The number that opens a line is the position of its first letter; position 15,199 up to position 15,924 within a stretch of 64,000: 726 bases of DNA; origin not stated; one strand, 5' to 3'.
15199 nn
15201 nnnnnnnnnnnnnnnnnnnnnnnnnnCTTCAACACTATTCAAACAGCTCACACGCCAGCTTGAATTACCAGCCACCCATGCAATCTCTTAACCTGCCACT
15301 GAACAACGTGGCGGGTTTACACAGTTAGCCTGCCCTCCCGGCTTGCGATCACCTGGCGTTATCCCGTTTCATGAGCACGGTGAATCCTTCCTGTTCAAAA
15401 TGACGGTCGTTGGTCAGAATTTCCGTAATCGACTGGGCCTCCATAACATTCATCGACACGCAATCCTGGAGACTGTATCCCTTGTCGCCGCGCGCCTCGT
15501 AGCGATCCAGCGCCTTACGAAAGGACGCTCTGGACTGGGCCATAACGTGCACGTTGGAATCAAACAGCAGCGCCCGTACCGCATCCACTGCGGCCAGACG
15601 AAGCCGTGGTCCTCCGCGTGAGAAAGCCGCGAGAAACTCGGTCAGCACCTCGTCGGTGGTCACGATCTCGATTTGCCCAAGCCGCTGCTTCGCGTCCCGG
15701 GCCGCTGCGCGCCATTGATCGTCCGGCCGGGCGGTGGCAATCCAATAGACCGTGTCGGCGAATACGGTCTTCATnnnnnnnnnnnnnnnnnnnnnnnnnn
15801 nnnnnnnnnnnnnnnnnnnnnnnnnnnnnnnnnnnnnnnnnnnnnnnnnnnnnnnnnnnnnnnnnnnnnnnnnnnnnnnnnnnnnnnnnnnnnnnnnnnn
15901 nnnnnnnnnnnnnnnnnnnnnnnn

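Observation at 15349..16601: T5orf172 (GIY-YIG-like) domain protein fused to a putative antitoxin tail, coupled to a PIN toxin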

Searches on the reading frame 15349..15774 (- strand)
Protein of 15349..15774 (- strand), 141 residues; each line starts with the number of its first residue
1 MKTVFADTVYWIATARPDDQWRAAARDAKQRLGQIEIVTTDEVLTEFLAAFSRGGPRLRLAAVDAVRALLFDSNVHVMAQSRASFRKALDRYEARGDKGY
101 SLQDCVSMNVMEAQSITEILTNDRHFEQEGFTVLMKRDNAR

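Call 3: search_protein_families(library=pfam, proteins=[window:15349-15774:-], max_evalue=1)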
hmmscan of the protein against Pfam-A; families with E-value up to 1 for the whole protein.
window:15349-15774:- (141 aa): 2 families
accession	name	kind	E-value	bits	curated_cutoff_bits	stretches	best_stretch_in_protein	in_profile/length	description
PF01850.27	PIN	-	8.6e-09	36.5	23.6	1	5-128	2-116/120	PIN domain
PF21599.3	ZSWIM3_N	-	0.022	15.8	27.8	1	84-120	12-48/102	Zinc finger SWIM domain-containing protein 3, N-terminal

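Call 4: search_protein_families(library=padloc, proteins=[window:15349-15774:-], max_evalue=1)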
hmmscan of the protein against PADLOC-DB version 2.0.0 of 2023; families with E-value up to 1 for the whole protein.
window:15349-15774:- (141 aa): 0 families

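Call 5: search_protein_families(library=ncbifam, proteins=[window:15349-15774:-], max_evalue=1)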
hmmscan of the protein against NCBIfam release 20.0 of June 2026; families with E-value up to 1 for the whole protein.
window:15349-15774:- (141 aa): 2 families
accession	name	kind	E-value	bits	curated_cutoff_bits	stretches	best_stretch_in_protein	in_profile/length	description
NF047959.1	TA_toxin_VapC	equivalog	0.0011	19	80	1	5-128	2-118/125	type II toxin-antitoxin system VapC family toxin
TIGR03423.1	pbp2_mrdA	equivalog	0.086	11.4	455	1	57-128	40-113/593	penicillin-binding protein 2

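Call 16: find_homologous_proteins(query=window:15349-15774:-, max_evalue=0.001)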
Query window:15349-15774:- (141 aa): 1204 proteins with E <= 0.001 among 1296 candidates; the best 120 are listed.
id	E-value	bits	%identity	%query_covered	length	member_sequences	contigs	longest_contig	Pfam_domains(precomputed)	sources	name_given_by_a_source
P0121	3.2e-74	265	89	100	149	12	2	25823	PF01850.28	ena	-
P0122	1.2e-67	244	82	100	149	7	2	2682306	PF01850.28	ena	-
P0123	7.8e-67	241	82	100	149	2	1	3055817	PF01850.28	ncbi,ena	-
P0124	9.7e-67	241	79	100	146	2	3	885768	PF01850.28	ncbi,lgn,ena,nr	ncbi:MAG: PIN domain-containing protein [Acidobacteria bacterium]|nr:PIN domain-containing protein [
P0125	1.3e-66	241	82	100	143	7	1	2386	PF01850.28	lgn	-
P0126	6.7e-66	238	79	100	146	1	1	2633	PF01850.28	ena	-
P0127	1.5e-65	237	77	100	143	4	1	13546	PF01850.28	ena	-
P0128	1.6e-65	237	79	100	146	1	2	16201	PF01850.28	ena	-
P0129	5.0e-65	236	79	100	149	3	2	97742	PF01850.28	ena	-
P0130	8.9e-65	235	79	100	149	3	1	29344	PF01850.28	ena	-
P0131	9.6e-65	235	80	100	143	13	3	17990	PF01850.28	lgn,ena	-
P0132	1.6e-64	234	77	100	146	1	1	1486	PF01850.28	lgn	-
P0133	2.4e-64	233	82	97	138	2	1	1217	PF01850.28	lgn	-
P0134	1.4e-63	231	79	100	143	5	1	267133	PF01850.28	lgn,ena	-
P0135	1.7e-63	231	77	99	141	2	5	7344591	PF01850.28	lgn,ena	-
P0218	5.6e-53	197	64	99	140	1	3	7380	PF01850.28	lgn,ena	-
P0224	2.6e-52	194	67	98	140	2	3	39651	PF01850.28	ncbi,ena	-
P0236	2.2e-51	191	61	99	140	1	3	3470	PF01850.28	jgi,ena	-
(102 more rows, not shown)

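Call 17: find_encoding_contigs(protein=P0224, flank=4000, max_places=2)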
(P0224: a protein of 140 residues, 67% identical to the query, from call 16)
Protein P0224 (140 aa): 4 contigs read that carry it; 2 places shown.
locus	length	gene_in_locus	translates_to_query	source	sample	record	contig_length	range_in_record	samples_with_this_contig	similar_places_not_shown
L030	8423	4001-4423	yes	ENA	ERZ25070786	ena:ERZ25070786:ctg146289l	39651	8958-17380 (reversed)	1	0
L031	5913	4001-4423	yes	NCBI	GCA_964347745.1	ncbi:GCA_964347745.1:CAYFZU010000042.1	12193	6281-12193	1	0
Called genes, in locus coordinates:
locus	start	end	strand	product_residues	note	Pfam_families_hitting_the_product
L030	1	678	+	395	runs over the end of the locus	PF14306:PUA_2, PF01747:ATP-sulfurylase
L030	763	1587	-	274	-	PF01551:Peptidase_M23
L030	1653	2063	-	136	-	-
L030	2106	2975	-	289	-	PF14338:Mrr_N, PF04471:Mrr_cat, PF22722:NA-iREase1, PF13156:Mrr_cat_2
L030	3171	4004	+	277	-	PF10544:T5orf172, PF13455:MUG113 (weak)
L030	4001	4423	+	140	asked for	PF01850:PIN (weak)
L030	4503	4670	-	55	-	-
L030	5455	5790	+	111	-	-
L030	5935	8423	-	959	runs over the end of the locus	PF00069:Pkinase, PF03109:ABC1 (weak), PF07714:PK_Tyr_Ser-Thr, PF08289:Flu_M1_C (faint), PF20604:DUF6798 (faint), PF23310:TPR_27 (faint), PF08238:Sel1, PF08238:Sel1, +1 more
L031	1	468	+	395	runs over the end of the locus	PF14306:PUA_2, PF01747:ATP-sulfurylase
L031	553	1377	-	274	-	PF01551:Peptidase_M23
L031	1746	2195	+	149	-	-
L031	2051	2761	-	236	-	PF04471:Mrr_cat, PF22722:NA-iREase1, PF13156:Mrr_cat_2 (weak)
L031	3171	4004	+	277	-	PF10544:T5orf172, PF13455:MUG113 (weak)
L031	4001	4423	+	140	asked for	PF01850:PIN (weak)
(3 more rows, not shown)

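Call 18: find_encoding_contigs(protein=P0218, flank=4000, max_places=2)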
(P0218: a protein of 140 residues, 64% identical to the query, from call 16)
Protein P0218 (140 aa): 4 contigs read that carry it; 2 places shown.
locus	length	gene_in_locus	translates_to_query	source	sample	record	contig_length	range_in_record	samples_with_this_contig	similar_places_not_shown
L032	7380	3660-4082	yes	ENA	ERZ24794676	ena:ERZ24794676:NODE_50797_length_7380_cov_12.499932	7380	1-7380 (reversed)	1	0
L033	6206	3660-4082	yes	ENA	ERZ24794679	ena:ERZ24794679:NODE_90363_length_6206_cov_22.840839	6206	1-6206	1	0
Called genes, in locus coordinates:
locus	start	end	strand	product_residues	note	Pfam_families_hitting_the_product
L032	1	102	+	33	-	?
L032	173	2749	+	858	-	PF01555:N6_N4_Mtase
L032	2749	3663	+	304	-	-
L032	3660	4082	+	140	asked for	PF01850:PIN (weak)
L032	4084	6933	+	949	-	PF04851:ResIII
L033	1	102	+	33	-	?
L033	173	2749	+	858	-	PF01555:N6_N4_Mtase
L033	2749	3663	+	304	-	-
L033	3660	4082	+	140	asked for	PF01850:PIN (weak)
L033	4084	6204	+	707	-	?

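Call 19: find_encoding_contigs(protein=P0236, flank=4000, max_places=2)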
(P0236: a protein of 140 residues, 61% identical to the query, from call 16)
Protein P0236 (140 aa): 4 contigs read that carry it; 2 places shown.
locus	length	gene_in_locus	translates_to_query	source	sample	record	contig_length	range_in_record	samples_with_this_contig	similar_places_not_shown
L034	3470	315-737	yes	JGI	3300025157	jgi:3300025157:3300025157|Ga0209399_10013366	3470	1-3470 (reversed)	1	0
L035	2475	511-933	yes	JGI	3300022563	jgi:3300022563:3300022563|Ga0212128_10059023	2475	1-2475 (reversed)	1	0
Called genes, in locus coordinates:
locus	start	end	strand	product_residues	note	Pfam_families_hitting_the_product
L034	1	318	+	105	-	?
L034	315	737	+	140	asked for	PF01850:PIN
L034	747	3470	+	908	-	?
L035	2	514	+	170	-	?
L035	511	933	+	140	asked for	PF01850:PIN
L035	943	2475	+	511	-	?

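Call 41: search_solved_structures(query=window:15349-15774:-, max_evalue=1, show_alignments=2)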
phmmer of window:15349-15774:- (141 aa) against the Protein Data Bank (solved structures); distinct sequences matched with E-value up to 1: 5.
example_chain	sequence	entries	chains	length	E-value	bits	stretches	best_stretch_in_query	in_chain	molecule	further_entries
5wzf_A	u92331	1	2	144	0.0081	19.8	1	3-132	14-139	23S rRNA-specific endonuclease VapC20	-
5wz4_A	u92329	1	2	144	0.1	16.3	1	3-132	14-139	23S rRNA-specific endonuclease VapC20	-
2g7g_A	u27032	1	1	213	0.24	15.1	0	24-71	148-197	Rha04620, Putative Transcriptional Regulator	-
5t3y_A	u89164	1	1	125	0.52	14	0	3-53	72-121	Two-component system response regulator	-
3jc8_Ba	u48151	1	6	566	0.82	13.4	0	50-107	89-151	Type IV-A pilus assembly ATPase PilB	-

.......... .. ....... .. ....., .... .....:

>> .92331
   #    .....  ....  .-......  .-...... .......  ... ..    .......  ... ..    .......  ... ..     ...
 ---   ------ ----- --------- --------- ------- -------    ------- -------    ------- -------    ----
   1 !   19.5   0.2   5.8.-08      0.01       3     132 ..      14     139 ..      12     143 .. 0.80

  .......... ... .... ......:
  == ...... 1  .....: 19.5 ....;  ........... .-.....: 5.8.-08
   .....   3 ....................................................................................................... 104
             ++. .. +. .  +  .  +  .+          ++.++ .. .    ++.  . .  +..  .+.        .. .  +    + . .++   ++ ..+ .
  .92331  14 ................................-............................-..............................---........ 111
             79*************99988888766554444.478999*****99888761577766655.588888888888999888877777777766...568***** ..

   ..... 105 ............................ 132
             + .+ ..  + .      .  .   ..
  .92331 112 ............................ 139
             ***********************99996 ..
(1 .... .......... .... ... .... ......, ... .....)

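Call 44: search_protein_families(library=phrogs, proteins=[window:15349-15774:-, L032:2749-3663:+], max_evalue=0.01)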
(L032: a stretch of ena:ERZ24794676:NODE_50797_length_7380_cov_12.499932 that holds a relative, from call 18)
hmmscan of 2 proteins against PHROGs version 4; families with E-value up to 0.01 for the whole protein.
window:15349-15774:- (141 aa): 0 families

L032:2749-3663:+ (304 aa): 1 family
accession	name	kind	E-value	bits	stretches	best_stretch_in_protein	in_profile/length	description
phrog_30544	-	unknown function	5.6e-14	52.7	1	14-207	11-203/372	-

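Call 45: search_protein_families(library=pfam, proteins=[L032:2749-3663:+, L032:173-2749:+, L032:4084-6933:+], max_evalue=0.1)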
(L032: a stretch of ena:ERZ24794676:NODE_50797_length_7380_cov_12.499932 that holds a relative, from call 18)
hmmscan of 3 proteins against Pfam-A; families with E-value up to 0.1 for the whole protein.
L032:2749-3663:+ (304 aa): 0 families

L032:173-2749:+ (858 aa): 2 families
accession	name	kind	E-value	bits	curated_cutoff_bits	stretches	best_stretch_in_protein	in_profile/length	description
PF01555.25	N6_N4_Mtase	-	2.1e-30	106.8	26.7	1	152-480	1-219/221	DNA methylase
PF01170.24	UPF0020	-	0.041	14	22.3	0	436-458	20-44/197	RMKL-like, methyltransferase domain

L032:4084-6933:+ (949 aa): 3 families
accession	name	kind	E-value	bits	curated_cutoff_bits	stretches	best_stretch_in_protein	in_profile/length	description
PF04851.21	ResIII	-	1.1e-08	35.6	22.5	1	111-289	8-144/164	Type III restriction enzyme, res subunit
PF06356.17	DUF1064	-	0.034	15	24.7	1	876-913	63-100/117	Protein of unknown function (DUF1064)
PF00270.35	DEAD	-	0.068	13.3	26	0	146-187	19-53/167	DEAD/DEAH box helicase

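Call 63: search_dna_similar(query=window:15349-15774:-, collection=plasmids, mode=protein, max_evalue=0.00001, max_rows=15)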
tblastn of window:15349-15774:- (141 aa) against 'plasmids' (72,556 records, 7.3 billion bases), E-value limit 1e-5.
Records with a match: 5; places in all: 5; records where one place covers at least 80% of the query: 5.
Best place of each record, by identity: <60% 5.
By first word of the organism name: Stanieria 2; Microcystis 1; Salinibacter 1; Annamia 1.
By predicted mobility (MOB-suite, as given by PLSDB): non-mobilizable 3; conjugative 2.
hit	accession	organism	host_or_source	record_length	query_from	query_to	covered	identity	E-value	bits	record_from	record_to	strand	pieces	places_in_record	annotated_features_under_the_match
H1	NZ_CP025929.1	Microcystis aeruginosa NIES-2481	cell culture,freshwater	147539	1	136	96%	42.6%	4e-27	111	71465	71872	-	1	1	PIN domain-containing protein | hypothetical protein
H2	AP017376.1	Stanieria sp. NIES-3757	-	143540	1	134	95%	42.5%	7e-27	111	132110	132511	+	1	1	hypothetical protein (x2)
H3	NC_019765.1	Stanieria cyanosphaera PCC 7437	-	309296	1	134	95%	41.8%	5e-27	111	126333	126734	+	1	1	PIN domain-containing protein | hypothetical protein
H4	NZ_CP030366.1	Salinibacter ruber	-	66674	1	134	95%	41.0%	9e-12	68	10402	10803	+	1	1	PIN domain-containing protein | hypothetical protein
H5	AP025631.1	Annamia dubia NIES-4383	-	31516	1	135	96%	26.7%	2e-8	58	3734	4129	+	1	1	DNA-binding protein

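Call 64: get_annotated_region(hit=H1, flank=2500)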
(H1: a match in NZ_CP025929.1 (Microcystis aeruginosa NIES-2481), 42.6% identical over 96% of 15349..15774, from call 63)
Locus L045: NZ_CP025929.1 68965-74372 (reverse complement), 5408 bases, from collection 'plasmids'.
description: Microcystis aeruginosa NIES-2481 plasmid p1, complete sequence
organism: Microcystis aeruginosa NIES-2481 (NCBI taxid 1698524)
taxonomy: Bacteria; Cyanobacteriota; Cyanophyceae; Chroococcales; Microcystaceae; Microcystis; Microcystis aeruginosa; Microcystis aeruginosa NIES-2481
host: -; source: cell culture,freshwater; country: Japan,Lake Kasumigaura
typing (MOB-suite, as given by PLSDB): non-mobilizable
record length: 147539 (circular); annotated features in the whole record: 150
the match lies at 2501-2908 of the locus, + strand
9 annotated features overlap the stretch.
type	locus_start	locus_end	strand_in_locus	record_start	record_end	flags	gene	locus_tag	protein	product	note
CDS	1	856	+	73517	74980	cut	-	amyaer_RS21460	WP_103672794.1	serine protease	GO:0006508 - proteolysis [Evidence IEA]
CDS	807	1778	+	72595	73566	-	-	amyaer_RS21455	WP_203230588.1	serine protease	GO:0006508 - proteolysis [Evidence IEA]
CDS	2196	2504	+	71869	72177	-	-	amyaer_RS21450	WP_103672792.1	hypothetical protein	-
CDS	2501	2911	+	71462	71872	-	-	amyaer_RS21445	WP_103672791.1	PIN domain-containing protein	-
CDS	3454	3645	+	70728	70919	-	-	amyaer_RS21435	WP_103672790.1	AbrB/MazE/SpoVT family DNA-binding domain-containing protein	-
CDS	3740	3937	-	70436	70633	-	-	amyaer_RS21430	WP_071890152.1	hypothetical protein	-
CDS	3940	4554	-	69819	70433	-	-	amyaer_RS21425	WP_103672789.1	hypothetical protein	-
CDS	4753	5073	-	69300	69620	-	-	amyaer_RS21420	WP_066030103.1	helix-turn-helix transcriptional regulator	-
CDS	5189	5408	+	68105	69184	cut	-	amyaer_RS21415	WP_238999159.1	hypothetical protein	-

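Call 65: get_annotated_region(hit=H4, flank=2500)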
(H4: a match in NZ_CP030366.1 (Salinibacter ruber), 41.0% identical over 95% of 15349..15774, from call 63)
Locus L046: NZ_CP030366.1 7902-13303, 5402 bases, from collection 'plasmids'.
description: Salinibacter ruber strain M1 plasmid pSR66, complete sequence
organism: Salinibacter ruber (NCBI taxid 146919)
taxonomy: Bacteria; Rhodothermota; Rhodothermia; Rhodothermales; Salinibacteraceae; Salinibacter; Salinibacter ruber
host: -; source: -; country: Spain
typing (MOB-suite, as given by PLSDB): non-mobilizable; replicon rep_cluster_1112
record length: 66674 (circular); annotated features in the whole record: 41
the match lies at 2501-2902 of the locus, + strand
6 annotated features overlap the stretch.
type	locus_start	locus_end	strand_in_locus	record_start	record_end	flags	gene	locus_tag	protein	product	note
CDS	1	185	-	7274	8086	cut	-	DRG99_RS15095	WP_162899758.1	hypothetical protein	-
CDS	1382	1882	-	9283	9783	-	-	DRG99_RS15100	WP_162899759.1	helix-turn-helix transcriptional regulator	GO:0006355 - regulation of DNA-templated transcription [Evidence IEA]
CDS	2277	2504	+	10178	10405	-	-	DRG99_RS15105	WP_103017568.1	hypothetical protein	-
CDS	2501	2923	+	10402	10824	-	-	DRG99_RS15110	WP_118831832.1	PIN domain-containing protein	-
CDS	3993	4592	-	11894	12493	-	-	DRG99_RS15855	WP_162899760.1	response regulator transcription factor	GO:0000160 - phosphorelay signal transduction system [Evidence IEA]; GO:0006355 - regulation of DNA-templated ...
CDS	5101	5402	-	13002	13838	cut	-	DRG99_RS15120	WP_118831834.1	response regulator transcription factor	GO:0000160 - phosphorelay signal transduction system [Evidence IEA]; GO:0006355 - regulation of DNA-templated ...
